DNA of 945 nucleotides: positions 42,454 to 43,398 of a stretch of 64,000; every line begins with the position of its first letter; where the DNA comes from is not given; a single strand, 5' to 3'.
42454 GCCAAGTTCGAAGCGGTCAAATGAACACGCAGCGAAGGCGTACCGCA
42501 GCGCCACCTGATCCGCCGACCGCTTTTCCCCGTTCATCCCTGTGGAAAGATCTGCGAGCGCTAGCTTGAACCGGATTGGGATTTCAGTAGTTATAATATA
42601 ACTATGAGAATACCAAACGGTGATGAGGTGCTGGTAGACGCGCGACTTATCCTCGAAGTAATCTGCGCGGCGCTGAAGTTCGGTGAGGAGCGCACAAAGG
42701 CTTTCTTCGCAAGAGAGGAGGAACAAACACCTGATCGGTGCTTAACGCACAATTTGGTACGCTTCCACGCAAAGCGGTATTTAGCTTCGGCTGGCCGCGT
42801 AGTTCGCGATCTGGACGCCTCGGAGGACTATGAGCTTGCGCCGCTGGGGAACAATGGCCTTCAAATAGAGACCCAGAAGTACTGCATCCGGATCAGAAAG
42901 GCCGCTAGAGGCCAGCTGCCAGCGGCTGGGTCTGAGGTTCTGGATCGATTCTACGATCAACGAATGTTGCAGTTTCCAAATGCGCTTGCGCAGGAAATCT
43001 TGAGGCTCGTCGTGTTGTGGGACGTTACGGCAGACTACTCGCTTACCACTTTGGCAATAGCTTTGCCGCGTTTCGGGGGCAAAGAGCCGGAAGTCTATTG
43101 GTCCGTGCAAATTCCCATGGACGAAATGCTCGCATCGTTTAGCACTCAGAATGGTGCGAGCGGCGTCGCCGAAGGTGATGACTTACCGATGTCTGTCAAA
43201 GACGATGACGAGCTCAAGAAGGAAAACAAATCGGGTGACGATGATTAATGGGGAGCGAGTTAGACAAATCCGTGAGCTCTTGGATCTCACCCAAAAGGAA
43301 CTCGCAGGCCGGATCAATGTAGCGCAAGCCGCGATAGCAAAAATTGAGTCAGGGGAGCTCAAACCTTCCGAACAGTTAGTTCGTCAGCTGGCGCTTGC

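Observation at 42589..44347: Two-gene toxin-antitoxin/defence-like module: unknown effector plus HTH-XRE-ImmA/IrrE peptidase, leaderless and operator-gated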

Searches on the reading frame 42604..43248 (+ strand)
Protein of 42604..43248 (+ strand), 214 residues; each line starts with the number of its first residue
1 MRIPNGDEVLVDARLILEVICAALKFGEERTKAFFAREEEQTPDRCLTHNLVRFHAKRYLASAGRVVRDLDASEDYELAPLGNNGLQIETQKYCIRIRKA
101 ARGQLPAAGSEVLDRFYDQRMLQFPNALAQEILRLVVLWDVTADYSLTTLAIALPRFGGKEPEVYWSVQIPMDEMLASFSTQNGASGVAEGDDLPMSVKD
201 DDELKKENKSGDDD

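Call 3: search_protein_families(library=pfam, proteins=[window:42604-43245:+], max_evalue=1)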
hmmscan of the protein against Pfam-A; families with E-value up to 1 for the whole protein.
window:42604-43245:+ (214 aa): 0 families

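Call 4: search_protein_families(library=padloc, proteins=[window:42604-43245:+], max_evalue=1)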
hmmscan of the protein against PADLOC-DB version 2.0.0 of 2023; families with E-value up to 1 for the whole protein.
window:42604-43245:+ (214 aa): 1 family
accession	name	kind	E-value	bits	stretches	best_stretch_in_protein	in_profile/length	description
PDLC02565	PglZ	-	0.038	10.3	1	10-116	250-355/910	PglZ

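Call 6: search_protein_families(library=ncbifam, proteins=[window:42604-43245:+], max_evalue=1)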
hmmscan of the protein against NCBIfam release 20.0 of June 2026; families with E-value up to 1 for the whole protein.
window:42604-43245:+ (214 aa): 1 family
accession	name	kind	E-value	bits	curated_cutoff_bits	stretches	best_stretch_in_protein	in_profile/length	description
NF008764.0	PRK11798.1-4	equivalog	0.19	11.6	191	1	156-209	72-121/143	ClpXP protease specificity-enhancing factor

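Call 7: search_protein_families(library=phrogs, proteins=[window:42604-43245:+], max_evalue=1)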
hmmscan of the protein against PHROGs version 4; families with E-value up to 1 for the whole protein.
window:42604-43245:+ (214 aa): 0 families

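Call 8: find_homologous_proteins(query=window:42604-43245:+, max_evalue=0.01)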
Query window:42604-43245:+ (214 aa): 5 proteins with E <= 0.01 among 507 candidates.
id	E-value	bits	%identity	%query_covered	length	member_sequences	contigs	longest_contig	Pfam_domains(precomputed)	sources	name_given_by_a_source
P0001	4.1e-133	459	96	100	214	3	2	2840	-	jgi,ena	jgi:hypothetical protein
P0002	1.3e-79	284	64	100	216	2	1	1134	-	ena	-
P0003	2.0e-57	212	88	54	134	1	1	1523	-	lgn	-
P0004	2.6e-56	208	55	97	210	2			-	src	-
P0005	1.0e-12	66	36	79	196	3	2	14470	-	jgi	-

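Call 10: find_encoding_contigs(protein=P0005, flank=6000)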
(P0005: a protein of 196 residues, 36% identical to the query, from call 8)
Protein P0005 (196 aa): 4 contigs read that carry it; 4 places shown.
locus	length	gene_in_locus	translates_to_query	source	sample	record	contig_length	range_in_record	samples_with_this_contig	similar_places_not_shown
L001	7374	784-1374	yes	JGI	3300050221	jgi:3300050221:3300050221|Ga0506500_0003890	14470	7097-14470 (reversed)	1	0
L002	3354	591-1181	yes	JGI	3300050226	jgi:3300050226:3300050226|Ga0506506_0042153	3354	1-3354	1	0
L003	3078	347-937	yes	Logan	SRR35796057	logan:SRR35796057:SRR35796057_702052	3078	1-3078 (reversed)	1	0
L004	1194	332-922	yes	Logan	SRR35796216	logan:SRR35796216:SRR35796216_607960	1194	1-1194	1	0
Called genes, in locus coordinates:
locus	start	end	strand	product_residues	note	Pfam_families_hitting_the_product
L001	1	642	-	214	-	?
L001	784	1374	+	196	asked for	-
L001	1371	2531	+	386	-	PF01381:HTH_3 (weak), PF12844:HTH_19 (faint), PF13560:HTH_31, PF06114:Peptidase_M78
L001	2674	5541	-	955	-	PF20464:MmeI_N, PF20465:MmeI_hel, PF20473:MmeI_Mtase, PF07669:Eco57I, PF20466:MmeI_TRD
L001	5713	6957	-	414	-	-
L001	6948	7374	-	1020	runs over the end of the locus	-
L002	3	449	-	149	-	?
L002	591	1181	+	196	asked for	-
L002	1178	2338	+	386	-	PF01381:HTH_3 (weak), PF12844:HTH_19 (faint), PF13560:HTH_31, PF06114:Peptidase_M78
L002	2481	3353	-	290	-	?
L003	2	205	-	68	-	?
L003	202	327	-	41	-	-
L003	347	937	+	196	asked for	-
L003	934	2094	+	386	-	PF01381:HTH_3 (weak), PF12844:HTH_19 (faint), PF13560:HTH_31, PF06114:Peptidase_M78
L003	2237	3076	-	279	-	?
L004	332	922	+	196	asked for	-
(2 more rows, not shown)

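Call 11: find_encoding_contigs(protein=P0001, flank=6000)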
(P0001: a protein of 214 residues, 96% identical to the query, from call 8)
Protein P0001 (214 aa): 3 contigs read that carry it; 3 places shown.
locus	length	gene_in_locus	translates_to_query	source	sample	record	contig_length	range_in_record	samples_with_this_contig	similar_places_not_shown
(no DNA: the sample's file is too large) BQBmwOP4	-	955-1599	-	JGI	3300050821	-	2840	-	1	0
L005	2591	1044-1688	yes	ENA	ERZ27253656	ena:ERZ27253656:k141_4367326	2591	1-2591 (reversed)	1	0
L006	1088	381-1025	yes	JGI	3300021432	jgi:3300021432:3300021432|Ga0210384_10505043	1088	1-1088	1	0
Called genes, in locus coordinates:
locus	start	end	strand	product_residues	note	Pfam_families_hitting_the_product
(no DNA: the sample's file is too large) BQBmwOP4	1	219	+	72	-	?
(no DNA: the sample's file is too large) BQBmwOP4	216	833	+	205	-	-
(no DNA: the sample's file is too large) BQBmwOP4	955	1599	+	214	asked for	-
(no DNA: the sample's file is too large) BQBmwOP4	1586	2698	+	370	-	PF01381:HTH_3, PF12844:HTH_19, PF13560:HTH_31, PF06114:Peptidase_M78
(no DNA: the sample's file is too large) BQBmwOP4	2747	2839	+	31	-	?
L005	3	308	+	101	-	?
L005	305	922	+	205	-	-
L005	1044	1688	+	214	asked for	-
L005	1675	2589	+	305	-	?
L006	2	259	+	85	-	?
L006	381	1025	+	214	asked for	-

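Call 20: search_protein_representatives(alignment_id=A2)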
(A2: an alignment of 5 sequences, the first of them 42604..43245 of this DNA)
Query: 5 sequences, 213 profile positions. Proteins with E-value up to 0.001 (for the whole library): 684; up to 1e-10: 422; up to 1e-30: 40. The best 150 are listed.
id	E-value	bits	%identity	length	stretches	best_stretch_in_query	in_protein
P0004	9.5e-101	352.1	-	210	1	1-211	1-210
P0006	2.4e-57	210.2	-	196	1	2-205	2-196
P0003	1.1e-52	195.0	-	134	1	46-155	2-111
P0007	2.6e-43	164.4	-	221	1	1-205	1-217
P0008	4.0e-43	163.8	-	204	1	1-181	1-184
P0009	3.9e-41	157.3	-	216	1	2-201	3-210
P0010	1.6e-38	148.7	-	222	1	4-207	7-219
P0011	2.1e-38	148.3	-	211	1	3-205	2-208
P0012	2.5e-38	148.1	-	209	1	1-178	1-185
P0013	2.3e-37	145.0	-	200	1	1-200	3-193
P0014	3.1e-37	144.5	-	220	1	5-197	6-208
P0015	5.2e-37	143.8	-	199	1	1-194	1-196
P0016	6.4e-37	143.5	-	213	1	2-200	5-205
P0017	1.2e-36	142.6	-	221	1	2-199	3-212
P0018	2.7e-36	141.4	-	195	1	4-204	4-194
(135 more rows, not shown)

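Call 21: predict_structure(alignment_id=A2)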
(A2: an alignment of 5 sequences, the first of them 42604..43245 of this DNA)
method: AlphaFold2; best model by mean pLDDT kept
length: 214 residues; sequences in the alignment: 5
mean_pLDDT: 66.4   pTM: 0.67
mean pLDDT of the five models: 66.4, 62.0, 61.2, 59.6, 59.5
residues with pLDDT >= 90: 15; 70-90: 90; 50-70: 52; < 50: 57
segments of 3 or more residues with pLDDT < 50: 72-82, 125-129, 179-194, 196-214
pLDDT, mean of each block of 10 residues (from residue 1): 59 85 91 78 75 90 81 46 71 82 68 63 48 77 76 61 62 66 39 41 43 43
secondary structure, 60 per line:
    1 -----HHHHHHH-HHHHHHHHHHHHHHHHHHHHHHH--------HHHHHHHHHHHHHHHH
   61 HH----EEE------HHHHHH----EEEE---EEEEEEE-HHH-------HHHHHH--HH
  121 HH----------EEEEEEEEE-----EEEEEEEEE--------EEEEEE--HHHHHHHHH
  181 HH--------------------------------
elements in order: H6-12 H14-36 H45-62 E67-69 H76-81 E86-89 E93-99 H111-116 H119-122 E133-141 E147-155 E164-169 H172-182

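Call 24: search_protein_families(library=padloc, alignment_id=A3, max_evalue=0.01)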
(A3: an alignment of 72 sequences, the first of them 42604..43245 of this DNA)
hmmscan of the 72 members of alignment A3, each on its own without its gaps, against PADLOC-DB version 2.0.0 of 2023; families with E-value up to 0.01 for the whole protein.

A. member 1, window:42604-43245:+ (214 aa): 0 families

B. families by the number of members that match (of 72 scanned): 1 family
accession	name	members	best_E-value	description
PDLC03939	RmrT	58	1e-13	-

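Call 25: search_protein_families(library=pfam, alignment_id=A3, max_evalue=0.01)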
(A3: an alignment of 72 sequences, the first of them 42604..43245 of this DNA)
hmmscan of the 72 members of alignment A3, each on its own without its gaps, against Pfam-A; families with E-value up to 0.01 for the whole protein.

A. member 1, window:42604-43245:+ (214 aa): 0 families

B. families by the number of members that match (of 72 scanned): 0 families

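Call 26: find_homologous_proteins(query=A3, max_evalue=0.001)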
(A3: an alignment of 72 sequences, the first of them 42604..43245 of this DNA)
Query A3 (72 sequences) (214 aa, profile of the alignment): 23 proteins with E <= 0.001 among 8000 candidates.
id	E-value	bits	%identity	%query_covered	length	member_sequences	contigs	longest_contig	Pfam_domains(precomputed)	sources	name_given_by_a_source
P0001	9.0e-59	217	96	100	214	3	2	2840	-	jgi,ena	jgi:hypothetical protein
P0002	6.0e-58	214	64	100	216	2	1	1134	-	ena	-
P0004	1.1e-55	206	55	97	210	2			-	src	-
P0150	2.2e-53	199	29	93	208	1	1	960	-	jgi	jgi:hypothetical protein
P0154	6.4e-52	194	31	89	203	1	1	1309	-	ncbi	-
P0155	8.4e-52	194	27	92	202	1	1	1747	-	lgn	-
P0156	1.7e-51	193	29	92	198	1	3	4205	-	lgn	-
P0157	5.5e-51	191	30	77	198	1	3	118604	-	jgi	jgi:hypothetical protein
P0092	8.2e-51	191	33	80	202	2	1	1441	-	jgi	jgi:hypothetical protein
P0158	4.8e-49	185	32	83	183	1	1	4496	-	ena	-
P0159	8.0e-49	184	30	77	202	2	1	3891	-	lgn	-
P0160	2.0e-48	183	37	95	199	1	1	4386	-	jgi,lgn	jgi:hypothetical protein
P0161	2.8e-48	182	33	93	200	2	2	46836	-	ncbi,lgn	-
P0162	4.4e-48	182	34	92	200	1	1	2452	-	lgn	-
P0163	1.8e-47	180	34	62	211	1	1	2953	-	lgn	-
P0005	1.7e-43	167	36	79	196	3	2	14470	-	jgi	-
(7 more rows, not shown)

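Call 28: search_protein_families(library=padloc, proteins=[P0007, P0008, P0012, P0013, P0160, P0161, P0157, P0005, P0004, P0002], max_evalue=10)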
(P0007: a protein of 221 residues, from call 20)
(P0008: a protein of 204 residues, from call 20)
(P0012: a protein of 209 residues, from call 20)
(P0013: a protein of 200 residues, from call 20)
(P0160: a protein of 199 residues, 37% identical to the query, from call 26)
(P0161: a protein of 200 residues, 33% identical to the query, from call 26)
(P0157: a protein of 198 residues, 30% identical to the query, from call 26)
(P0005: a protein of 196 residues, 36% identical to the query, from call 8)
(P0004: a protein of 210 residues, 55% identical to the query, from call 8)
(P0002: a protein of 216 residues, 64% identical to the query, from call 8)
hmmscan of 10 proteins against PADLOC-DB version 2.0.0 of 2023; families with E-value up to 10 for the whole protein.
P0007 (221 aa): 0 families

P0008 (204 aa): 1 family
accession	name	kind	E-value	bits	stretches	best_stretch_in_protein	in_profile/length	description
PDLC03939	RmrT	-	0.00066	17.4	1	11-153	7-151/212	-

P0012 (209 aa): 1 family
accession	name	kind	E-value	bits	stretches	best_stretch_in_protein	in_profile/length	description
PDLC03939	RmrT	-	9.9e-05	20.1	1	48-156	50-153/212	-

P0013 (200 aa): 0 families

P0160 (199 aa): 0 families

P0161 (200 aa): 1 family
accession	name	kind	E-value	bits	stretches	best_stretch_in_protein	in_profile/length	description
PDLC03939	RmrT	-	1.2e-09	36.2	1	13-154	12-161/212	-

P0157 (198 aa): 1 family
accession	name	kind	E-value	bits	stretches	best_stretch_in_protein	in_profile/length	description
PDLC03939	RmrT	-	6.7e-12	43.5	1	5-197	11-207/212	-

P0005 (196 aa): 0 families

P0004 (210 aa): 0 families

P0002 (216 aa): 0 families

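Call 35: find_encoding_contigs(protein=P0002, flank=5000, max_places=3)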
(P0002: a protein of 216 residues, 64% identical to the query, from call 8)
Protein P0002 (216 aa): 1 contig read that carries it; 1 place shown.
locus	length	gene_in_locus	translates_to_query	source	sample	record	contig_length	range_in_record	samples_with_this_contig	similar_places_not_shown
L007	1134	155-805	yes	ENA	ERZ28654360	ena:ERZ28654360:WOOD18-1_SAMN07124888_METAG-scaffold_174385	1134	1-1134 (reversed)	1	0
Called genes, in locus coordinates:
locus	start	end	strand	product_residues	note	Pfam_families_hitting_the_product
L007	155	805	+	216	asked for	-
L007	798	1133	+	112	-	?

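Call 36: find_encoding_contigs(protein=P0157, flank=8000, max_places=3)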
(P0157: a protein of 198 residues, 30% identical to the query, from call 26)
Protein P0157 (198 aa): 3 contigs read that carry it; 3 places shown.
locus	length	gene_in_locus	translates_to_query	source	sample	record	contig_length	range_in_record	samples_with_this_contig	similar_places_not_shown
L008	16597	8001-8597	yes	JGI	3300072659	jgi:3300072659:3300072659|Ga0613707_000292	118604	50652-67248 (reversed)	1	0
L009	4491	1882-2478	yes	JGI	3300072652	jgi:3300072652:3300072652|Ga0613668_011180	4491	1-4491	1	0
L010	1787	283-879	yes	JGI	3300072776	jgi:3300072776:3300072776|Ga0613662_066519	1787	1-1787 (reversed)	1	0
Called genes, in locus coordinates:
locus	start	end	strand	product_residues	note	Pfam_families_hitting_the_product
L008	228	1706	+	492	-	-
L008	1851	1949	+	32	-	-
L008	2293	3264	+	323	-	PF14022:DUF4238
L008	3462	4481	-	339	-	-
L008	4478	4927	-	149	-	-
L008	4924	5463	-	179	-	-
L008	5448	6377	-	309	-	PF14870:PSII_BNR (faint), PF15902:Sortilin-Vps10 (faint), PF02012:BNR (faint)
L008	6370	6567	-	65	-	-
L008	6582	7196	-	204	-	PF08534:Redoxin, PF00578:AhpC-TSA, PF00085:Thioredoxin (faint), PF13098:Thioredoxin_2 (weak), PF13905:Thioredoxin_8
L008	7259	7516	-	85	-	-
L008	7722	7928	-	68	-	-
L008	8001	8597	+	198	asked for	-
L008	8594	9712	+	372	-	PF01381:HTH_3, PF13560:HTH_31, PF06114:Peptidase_M78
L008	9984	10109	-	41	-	-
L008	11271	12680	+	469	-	PF00589:Phage_integrase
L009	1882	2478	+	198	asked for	-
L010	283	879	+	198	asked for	-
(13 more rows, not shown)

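Call 37: find_encoding_contigs(protein=P0161, flank=8000, max_places=3)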
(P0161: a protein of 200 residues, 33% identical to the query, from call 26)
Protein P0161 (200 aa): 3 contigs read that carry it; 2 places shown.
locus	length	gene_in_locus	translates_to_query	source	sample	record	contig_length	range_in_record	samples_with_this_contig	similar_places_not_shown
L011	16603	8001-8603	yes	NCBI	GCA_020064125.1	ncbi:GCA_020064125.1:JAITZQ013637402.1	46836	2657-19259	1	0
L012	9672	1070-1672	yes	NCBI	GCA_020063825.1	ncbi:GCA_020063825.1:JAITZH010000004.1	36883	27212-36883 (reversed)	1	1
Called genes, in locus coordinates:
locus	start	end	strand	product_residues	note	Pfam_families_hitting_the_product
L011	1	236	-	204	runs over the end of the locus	PF01545:Cation_efflux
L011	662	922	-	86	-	PF12728:HTH_17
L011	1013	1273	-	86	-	PF13560:HTH_31, PF01381:HTH_3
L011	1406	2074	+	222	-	-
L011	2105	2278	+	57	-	-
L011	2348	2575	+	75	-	-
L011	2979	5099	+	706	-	PF01555:N6_N4_Mtase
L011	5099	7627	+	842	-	PF04851:ResIII, PF27151:YagJ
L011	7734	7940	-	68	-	-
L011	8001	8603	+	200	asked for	-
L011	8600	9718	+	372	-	PF01381:HTH_3, PF13560:HTH_31, PF06114:Peptidase_M78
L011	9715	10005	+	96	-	-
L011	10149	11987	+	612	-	PF02463:SMC_N (faint), PF13175:AAA_15, PF13304:AAA_21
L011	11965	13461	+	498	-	PF00580:UvrD-helicase, PF13245:AAA_19, PF13604:AAA_30 (faint), PF00580:UvrD-helicase, PF13361:UvrD_C (weak)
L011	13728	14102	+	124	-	-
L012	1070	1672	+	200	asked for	-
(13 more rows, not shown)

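Call 38: find_encoding_contigs(protein=P0160, flank=5000, max_places=3)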
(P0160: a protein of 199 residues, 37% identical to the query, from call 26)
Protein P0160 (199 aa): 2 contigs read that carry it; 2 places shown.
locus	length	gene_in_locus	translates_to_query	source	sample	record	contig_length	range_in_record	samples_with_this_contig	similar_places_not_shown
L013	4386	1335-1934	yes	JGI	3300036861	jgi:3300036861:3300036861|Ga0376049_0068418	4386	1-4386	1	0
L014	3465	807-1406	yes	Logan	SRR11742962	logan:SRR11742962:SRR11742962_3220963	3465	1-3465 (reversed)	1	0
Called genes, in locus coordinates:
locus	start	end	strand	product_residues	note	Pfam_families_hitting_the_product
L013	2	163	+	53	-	?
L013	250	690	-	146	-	-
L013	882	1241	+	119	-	-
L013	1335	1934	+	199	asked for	-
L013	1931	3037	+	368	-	PF01381:HTH_3, PF12844:HTH_19 (weak), PF13560:HTH_31, PF06114:Peptidase_M78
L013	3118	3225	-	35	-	-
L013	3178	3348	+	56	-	-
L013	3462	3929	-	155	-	-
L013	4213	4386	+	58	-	?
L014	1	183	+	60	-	?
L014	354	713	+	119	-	-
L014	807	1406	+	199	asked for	-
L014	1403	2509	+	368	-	PF01381:HTH_3, PF12844:HTH_19 (weak), PF13560:HTH_31, PF06114:Peptidase_M78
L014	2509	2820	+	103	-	-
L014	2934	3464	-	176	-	?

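Call 40: fold_search(model_id=the predicted structure, library=pdb)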
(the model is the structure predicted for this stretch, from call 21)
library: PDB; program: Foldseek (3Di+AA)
matches with E <= 10: 344; with E <= 0.001: 0
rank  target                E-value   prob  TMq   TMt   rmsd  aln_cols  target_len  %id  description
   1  5tgq                  4.8e-02  0.25  0.24  0.23  13.7       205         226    9  Restriction-modification system Type II R.SwaI, DNA free (released 2016-12-21)
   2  1ob8_A                1.0e-01  0.51  0.28  0.42   7.2       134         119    7  Holliday Junction Resolving Enzyme (released 2004-10-15)
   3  6l4l                  1.3e-01  0.60  0.27  0.23   6.8       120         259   12  Crystal structure of S. aureus CntK in inactive state (released 2020-10-21)
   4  6jis                  2.2e-01  0.35  0.25  0.21   8.2       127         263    7  Crystal structure of the histidine racemase CntK in cobalt and nickel transporter system of staphylococcus aureus (released 2019-10-16)
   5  9cr6_A                2.3e-01  0.30  0.24  0.21   7.9       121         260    6  Crystal structure of histidine racemase (HisR) of Fusobacterium nucleatum (C209S) (released 2025-03-05)
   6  6jiw                  2.6e-01  0.33  0.25  0.21   8.1       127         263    8  Crystal structure of S. aureus CntK with C72S mutation (released 2019-10-16)
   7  4xj4                  2.6e-01  0.13  0.22  0.15  15.4       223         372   11  Crystal structure of Vibrio cholerae DncV 3'-deoxy ATP bound form (released 2015-04-29)
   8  2eo0_B                3.7e-01  0.18  0.24  0.35   8.7       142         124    9  Crystal Structure of Holliday Junction Resolvase ST1444 (released 2007-10-02)
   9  4xmq_B                3.7e-01  0.11  0.21  0.18  17.7       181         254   13  Crystal structure of the sensory domain of the Campylobacter jejuni chemoreceptor Tlp3 (CcmL) (released 2015-11-04)
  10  3e4p_B                4.0e-01  0.09  0.19  0.17  17.6       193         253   13  Crystal structure of malonate occupied DctB (released 2008-10-21)
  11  5ltv_E                4.0e-01  0.08  0.19  0.19  16.4       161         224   17  LIGAND BINDING DOMAIN OF PSEUDOMONAS AERUGINOSA PAO1 AMINO ACID CHEMORECPETOR PCTC IN COMPLEX WITH GABA (released 2017-09-20)
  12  6iot_B                4.2e-01  0.08  0.19  0.17  17.5       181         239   13  The ligand binding domain of Mlp24 with arginine (released 2019-03-20)
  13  2eo0_A                4.5e-01  0.16  0.25  0.35   7.9       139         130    7  Crystal Structure of Holliday Junction Resolvase ST1444 (released 2007-10-02)
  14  9nj8_A                4.5e-01  0.10  0.22  0.23  16.0       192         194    9  Crystal structure of apo Vibrio cholerae CqsR with D198N mutation (released 2025-07-02)
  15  9nia                  4.5e-01  0.09  0.20  0.20  16.2       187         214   10  Crystal structure of Vibrio cholerae CqsR bound to ethanolamine (released 2025-07-02)
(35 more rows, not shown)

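Call 41: predict_structure(alignment_id=A4)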
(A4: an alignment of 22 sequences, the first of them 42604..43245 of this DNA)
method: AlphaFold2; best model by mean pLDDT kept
length: 214 residues; sequences in the alignment: 22
mean_pLDDT: 77.1   pTM: 0.75
mean pLDDT of the five models: 77.1, 75.6, 73.7, 73.8, 73.0
residues with pLDDT >= 90: 71; 70-90: 83; 50-70: 24; < 50: 36
segments of 3 or more residues with pLDDT < 50: 75-79, 185-211
pLDDT, mean of each block of 10 residues (from residue 1): 89 94 94 81 80 92 82 50 75 92 82 83 73 91 87 86 91 84 47 38 40 47
secondary structure, 60 per line:
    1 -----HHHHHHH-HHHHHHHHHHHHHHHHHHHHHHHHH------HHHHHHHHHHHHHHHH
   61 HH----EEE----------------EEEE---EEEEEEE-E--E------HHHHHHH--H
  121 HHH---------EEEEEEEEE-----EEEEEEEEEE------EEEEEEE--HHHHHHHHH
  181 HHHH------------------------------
elements in order: H6-12 H14-38 H45-62 E67-69 E86-89 E93-99 H111-117 H120-123 E133-141 E147-156 E163-169 H172-184

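Call 46: find_related_loci(query=A2, collection=genome_contigs, flank=8000)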
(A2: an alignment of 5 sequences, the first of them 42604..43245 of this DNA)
Query A2 (214 aa) in genome_contigs; peptide patterns used: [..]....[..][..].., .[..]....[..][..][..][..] (x = any residue, [..] = any of these).
46 stretches matched a pattern; 2 encode a relative of the query (tblastn E <= 1e-3); 2 distinct loci.
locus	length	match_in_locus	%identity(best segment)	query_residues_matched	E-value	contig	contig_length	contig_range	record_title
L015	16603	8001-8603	33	3-192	5e-23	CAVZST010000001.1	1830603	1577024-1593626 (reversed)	MAG: Candidatus Eremiobacteraeota bacterium isolate MFD09603.bin.1.51 genome assembly, contig: contig_2971, whole genome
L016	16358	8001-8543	31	16-202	3e-16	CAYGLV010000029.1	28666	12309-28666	MAG TPA_asm: uncultured Gaiellales bacterium isolate ERP113451_co7_137 genome assembly, contig: NODE_1121_length_28666_c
